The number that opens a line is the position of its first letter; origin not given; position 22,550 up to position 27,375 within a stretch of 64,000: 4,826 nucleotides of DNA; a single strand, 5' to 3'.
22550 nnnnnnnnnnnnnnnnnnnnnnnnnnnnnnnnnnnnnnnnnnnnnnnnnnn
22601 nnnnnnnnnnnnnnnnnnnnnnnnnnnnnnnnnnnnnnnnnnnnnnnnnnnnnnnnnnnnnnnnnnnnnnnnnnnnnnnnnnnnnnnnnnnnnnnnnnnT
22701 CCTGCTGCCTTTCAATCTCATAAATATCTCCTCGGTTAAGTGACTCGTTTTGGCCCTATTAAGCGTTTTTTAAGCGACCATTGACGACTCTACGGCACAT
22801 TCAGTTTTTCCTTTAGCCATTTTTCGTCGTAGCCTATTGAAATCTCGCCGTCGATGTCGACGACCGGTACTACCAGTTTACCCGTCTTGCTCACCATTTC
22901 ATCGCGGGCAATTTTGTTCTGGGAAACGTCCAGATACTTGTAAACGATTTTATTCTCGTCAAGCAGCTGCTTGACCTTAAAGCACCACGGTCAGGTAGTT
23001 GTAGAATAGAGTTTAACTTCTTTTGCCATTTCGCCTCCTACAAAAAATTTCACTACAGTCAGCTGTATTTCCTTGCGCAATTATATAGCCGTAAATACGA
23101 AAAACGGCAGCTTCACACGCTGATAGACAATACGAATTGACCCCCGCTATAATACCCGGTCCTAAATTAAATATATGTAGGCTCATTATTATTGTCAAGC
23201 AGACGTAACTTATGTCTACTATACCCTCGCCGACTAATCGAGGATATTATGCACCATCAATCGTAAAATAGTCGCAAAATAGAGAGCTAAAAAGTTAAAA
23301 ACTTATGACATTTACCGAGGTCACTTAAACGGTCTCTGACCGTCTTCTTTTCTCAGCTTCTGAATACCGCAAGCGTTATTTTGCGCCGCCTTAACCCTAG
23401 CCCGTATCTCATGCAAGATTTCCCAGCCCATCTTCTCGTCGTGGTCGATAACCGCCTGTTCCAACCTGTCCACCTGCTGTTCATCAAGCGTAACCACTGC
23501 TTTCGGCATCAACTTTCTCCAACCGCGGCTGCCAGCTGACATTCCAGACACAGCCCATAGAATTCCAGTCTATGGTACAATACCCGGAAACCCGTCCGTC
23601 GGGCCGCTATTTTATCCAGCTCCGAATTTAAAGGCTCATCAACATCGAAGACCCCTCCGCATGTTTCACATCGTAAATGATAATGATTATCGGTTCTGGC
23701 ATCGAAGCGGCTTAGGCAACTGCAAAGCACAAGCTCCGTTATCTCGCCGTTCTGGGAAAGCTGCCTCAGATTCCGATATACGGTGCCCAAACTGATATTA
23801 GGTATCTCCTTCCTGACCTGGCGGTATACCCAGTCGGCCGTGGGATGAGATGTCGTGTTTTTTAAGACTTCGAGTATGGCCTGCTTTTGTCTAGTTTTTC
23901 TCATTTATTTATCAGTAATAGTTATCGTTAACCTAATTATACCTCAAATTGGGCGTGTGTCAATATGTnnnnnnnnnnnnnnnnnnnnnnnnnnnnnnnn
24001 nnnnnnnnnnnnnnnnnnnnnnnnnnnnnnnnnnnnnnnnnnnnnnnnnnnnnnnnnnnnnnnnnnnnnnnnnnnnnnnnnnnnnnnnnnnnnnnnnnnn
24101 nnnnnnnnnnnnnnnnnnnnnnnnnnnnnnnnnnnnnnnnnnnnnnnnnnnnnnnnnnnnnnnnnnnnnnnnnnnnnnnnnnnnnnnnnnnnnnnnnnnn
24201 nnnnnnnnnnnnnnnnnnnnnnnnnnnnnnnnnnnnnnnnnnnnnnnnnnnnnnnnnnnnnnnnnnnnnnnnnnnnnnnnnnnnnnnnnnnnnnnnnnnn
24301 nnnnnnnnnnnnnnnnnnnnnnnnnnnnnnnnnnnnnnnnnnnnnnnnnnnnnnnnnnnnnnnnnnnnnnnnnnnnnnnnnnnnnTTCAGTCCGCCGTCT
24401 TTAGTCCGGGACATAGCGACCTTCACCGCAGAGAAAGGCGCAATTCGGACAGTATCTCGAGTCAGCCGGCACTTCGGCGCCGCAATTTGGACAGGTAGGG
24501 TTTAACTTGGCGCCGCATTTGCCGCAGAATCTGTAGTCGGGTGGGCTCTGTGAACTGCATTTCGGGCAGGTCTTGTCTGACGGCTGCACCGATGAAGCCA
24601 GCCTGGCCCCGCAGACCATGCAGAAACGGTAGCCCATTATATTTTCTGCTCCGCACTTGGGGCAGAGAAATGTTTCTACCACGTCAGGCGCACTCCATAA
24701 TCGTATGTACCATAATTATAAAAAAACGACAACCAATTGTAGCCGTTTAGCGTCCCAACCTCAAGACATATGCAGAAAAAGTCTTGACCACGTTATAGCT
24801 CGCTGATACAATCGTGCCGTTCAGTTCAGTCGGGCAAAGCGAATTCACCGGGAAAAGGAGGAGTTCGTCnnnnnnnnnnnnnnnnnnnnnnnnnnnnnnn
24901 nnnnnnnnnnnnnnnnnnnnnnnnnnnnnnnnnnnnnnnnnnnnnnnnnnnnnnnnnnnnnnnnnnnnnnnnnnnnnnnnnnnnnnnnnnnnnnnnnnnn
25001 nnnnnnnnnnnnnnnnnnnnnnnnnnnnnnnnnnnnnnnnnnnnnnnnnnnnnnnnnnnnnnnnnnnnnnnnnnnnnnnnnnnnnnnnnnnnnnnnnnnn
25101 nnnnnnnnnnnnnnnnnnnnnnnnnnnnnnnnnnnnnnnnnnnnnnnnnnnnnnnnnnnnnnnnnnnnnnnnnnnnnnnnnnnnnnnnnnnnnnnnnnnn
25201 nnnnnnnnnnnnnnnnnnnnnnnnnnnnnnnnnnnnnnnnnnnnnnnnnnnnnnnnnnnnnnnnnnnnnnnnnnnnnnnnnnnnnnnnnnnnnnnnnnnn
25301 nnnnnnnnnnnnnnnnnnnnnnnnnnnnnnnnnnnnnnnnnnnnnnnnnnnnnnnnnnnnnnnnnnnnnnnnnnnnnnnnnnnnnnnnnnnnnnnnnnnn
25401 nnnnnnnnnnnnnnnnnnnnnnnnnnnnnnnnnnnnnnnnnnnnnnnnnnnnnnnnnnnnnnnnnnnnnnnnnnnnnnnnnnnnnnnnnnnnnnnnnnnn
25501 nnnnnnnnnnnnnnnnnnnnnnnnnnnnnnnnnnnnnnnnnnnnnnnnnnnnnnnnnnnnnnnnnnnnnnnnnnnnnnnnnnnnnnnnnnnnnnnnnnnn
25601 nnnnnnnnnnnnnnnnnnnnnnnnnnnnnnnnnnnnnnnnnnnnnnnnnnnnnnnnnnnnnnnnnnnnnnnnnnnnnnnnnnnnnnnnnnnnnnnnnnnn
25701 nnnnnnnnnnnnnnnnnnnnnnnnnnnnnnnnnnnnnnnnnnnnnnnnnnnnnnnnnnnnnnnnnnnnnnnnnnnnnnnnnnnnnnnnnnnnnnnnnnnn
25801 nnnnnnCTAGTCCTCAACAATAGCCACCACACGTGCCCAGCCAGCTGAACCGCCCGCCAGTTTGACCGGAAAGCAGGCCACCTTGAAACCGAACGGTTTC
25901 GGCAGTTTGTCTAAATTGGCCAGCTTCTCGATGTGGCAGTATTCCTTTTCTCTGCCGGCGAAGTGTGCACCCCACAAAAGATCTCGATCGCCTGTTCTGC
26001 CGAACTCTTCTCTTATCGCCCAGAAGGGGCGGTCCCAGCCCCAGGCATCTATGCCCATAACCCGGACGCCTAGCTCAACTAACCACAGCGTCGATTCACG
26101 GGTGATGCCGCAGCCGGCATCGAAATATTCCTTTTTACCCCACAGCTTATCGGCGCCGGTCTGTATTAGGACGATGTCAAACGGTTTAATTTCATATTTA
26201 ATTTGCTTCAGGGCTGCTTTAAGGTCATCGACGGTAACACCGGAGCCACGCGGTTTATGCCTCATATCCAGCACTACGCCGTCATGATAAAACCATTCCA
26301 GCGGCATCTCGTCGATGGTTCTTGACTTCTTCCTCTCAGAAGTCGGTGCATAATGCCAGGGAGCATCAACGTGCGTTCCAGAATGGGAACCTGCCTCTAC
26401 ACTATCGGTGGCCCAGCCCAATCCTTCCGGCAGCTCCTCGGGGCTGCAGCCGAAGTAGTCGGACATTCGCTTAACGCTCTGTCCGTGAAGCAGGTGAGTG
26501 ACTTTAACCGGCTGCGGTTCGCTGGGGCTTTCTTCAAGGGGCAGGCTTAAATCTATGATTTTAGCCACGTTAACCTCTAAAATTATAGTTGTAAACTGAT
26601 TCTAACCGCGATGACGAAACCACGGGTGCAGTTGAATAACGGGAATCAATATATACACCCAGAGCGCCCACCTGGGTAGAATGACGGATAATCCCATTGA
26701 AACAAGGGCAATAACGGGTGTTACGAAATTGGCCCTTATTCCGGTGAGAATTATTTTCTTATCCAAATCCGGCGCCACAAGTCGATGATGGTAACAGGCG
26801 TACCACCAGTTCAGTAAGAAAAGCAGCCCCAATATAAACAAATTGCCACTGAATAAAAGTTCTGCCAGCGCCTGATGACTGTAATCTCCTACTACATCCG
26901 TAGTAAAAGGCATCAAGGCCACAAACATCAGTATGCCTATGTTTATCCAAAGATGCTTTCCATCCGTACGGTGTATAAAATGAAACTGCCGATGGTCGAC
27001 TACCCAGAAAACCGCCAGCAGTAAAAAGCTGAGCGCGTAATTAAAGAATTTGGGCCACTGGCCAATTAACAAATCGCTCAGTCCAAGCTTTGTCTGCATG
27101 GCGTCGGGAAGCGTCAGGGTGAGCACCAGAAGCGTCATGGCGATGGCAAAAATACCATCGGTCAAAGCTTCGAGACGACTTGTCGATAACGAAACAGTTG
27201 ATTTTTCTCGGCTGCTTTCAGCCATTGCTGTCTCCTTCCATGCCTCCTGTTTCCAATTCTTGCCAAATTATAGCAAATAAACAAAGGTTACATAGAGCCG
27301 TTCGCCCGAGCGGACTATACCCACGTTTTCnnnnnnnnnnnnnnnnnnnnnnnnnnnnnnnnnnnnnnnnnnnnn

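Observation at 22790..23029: Missed glutaredoxin-like gene with in-frame TGA at the redox cysteine position (T-U-P-W-C): candidate selenoprotein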

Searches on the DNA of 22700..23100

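Call 16: search_rna_families(source=window, start=22700, end=23100, threshold=evalue, max_evalue=10, show_alignments=3)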
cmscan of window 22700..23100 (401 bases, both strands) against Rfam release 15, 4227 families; matches with E-value up to 10: 2.
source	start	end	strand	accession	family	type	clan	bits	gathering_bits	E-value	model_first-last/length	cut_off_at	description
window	22751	22819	-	RF01170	snoU61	Gene; snRNA; snoRNA; CD-box;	CL00067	17.3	55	0.46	1-84/84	no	Small nucleolar RNA U61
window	22724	22783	-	RF01850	beta_tmRNA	Gene;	CL00001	6.3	84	8.4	246-304/331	no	Betaproteobacteria transfer-messenger RNA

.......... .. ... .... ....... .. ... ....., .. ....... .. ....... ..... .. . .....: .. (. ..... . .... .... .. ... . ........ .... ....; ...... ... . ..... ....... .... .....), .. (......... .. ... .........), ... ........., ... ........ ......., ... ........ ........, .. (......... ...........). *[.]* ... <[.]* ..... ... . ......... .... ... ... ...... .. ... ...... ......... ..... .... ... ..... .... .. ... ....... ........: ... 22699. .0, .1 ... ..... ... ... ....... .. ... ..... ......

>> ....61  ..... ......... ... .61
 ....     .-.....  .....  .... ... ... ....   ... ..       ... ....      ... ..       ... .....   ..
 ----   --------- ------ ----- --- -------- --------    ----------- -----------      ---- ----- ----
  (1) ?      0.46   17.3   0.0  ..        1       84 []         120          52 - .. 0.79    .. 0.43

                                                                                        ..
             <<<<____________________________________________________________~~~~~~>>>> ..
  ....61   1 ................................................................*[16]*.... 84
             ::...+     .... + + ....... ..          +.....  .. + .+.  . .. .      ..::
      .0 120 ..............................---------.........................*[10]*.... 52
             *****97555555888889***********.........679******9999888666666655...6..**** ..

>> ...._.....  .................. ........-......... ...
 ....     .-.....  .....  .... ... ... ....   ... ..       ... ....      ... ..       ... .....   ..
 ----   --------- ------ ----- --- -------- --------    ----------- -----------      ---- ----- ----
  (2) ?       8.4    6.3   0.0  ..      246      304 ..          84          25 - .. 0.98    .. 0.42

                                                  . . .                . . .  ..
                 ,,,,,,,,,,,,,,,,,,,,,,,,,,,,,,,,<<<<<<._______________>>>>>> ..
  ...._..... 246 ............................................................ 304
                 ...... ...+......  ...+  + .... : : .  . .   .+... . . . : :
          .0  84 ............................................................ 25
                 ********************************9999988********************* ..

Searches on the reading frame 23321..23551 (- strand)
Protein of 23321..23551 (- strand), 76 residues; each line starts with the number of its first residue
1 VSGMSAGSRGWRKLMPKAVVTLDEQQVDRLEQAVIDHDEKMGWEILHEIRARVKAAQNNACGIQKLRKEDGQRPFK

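Call 34: search_protein_families(library=ncbifam, proteins=[window:23321-23551:-], max_evalue=0.01)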
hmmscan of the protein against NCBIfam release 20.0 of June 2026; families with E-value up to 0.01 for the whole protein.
window:23321-23551:- (76 aa): 0 families

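Call 56: search_protein_families(library=pfam, proteins=[window:23324-23509:-], max_evalue=1)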
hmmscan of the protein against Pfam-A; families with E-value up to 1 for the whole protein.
window:23324-23509:- (62 aa): 0 families

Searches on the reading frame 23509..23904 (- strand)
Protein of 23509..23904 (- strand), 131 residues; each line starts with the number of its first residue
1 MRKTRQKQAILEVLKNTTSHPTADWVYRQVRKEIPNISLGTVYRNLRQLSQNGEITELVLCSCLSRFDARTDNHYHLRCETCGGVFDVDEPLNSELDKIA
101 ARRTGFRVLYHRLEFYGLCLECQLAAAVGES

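Call 13: search_protein_families(library=ncbifam, proteins=[window:23509-23904:-], max_evalue=0.00001)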
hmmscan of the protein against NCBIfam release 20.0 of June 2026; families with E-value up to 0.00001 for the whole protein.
window:23509-23904:- (131 aa): 10 families
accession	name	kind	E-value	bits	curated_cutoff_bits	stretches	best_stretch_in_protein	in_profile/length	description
NF047406.1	TransRegPerRTherm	equivalog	4.1e-33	114.4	200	1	2-124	5-127/130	manganese-dependent transcriptional regulator PerR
NF052545.1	TransRegPerRClab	equivalog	3.7e-30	104.7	180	1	3-123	15-135/138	transcriptional regulator PerR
NF051892.1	TransRegFurBacil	equivalog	1.9e-22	79.9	220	1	4-124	20-145/149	ferric iron uptake transcriptional regulator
NF006999.0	PRK09462.1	equivalog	1.9e-13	50.2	146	1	5-122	17-136/148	ferric iron uptake transcriptional regulator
NF045678.1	TransRegIrrA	equivalog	7.5e-13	48.6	150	1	1-100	18-117/138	iron response transcriptional regulator IrrA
NF047462.1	FUR_perox_PerRA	exception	9.5e-13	48.8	200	1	2-97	18-111/142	peroxide-responsive transcriptional repressor PerRA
NF045677.1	FeRespRegIrr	equivalog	1.5e-11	44.4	170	1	1-99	9-107/127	Fur family transcriptional regulator Irr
NF051891.1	TransRegFurHelico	equivalog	1.8e-11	44.1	200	1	2-123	24-146/148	ferric iron uptake transcriptional regulator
NF047461.1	FUR_perox_PerRB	exception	2.2e-09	37.4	250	1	4-94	29-120/143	peroxide-responsive transcriptional repressor PerRB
NF008646.0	PRK11639.1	equivalog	4e-07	29.9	167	1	2-127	23-151/171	zinc uptake transcriptional repressor Zur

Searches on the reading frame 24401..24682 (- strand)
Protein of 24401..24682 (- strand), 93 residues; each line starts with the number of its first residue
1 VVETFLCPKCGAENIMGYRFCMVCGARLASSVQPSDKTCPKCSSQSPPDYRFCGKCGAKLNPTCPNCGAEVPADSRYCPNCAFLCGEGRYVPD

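Call 14: search_protein_families(library=pfam, proteins=[window:24401-24682:-], max_evalue=0.00001)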
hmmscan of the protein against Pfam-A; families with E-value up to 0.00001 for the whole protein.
window:24401-24682:- (93 aa): 8 families
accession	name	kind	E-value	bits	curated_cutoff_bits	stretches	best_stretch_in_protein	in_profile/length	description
PF12773.13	DZR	-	5e-25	87.8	27.3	2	39-81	1-44/45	Double zinc ribbon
PF13240.11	Zn_Ribbon_1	-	6.8e-22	77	25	2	7-28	2-23/23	zinc-ribbon domain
PF24463.1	DUF7577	-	1.7e-17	63.1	28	1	6-28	4-26/27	Domain of unknown function (DUF7577)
PF13248.11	Zn_ribbon_3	-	7.9e-10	38.3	27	0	5-28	3-26/26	zinc-ribbon domain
PF17032.10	Zn_ribbon_15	-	1e-09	39.5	28.9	0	62-81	53-72/73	zinc-ribbon family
PF18912.6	DZR_2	-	1.1e-08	35.2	27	0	38-82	9-56/56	Double zinc ribbon domain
PF09297.16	Zn_ribbon_NUD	-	1.7e-07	31.2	24.8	0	50-61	3-14/32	NADH pyrophosphatase zinc ribbon domain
PF24460.1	DUF7575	-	2.5e-06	27.2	28.5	0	62-82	4-24/28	Domain of unknown function (DUF7575)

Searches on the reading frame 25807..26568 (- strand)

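Call 14: search_protein_families(library=pfam, proteins=[window:25807-26568:-], max_evalue=0.00001)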
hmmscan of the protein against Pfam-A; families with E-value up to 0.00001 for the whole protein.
window:25807-26568:- (253 aa): 1 family
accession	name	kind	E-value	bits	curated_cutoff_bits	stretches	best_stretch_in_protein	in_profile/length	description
PF04199.19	Cyclase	-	3.7e-39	134.6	23.1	1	5-180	1-142/142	Putative cyclase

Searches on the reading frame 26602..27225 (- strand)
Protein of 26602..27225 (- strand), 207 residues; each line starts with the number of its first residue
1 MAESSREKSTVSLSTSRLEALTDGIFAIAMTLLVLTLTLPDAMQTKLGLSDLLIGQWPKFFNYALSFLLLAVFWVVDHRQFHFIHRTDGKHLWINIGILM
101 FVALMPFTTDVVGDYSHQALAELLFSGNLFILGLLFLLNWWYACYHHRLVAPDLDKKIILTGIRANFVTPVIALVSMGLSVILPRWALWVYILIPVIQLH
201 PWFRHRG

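Call 14: search_protein_families(library=pfam, proteins=[window:26602-27225:-], max_evalue=0.00001)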
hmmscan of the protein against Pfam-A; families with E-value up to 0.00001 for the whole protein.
window:26602-27225:- (207 aa): 1 family
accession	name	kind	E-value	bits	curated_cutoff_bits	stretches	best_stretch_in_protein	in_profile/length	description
PF06736.16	TMEM175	-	8.5e-29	100.3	25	1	17-106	1-88/88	Endosomal/lysosomal potassium channel TMEM175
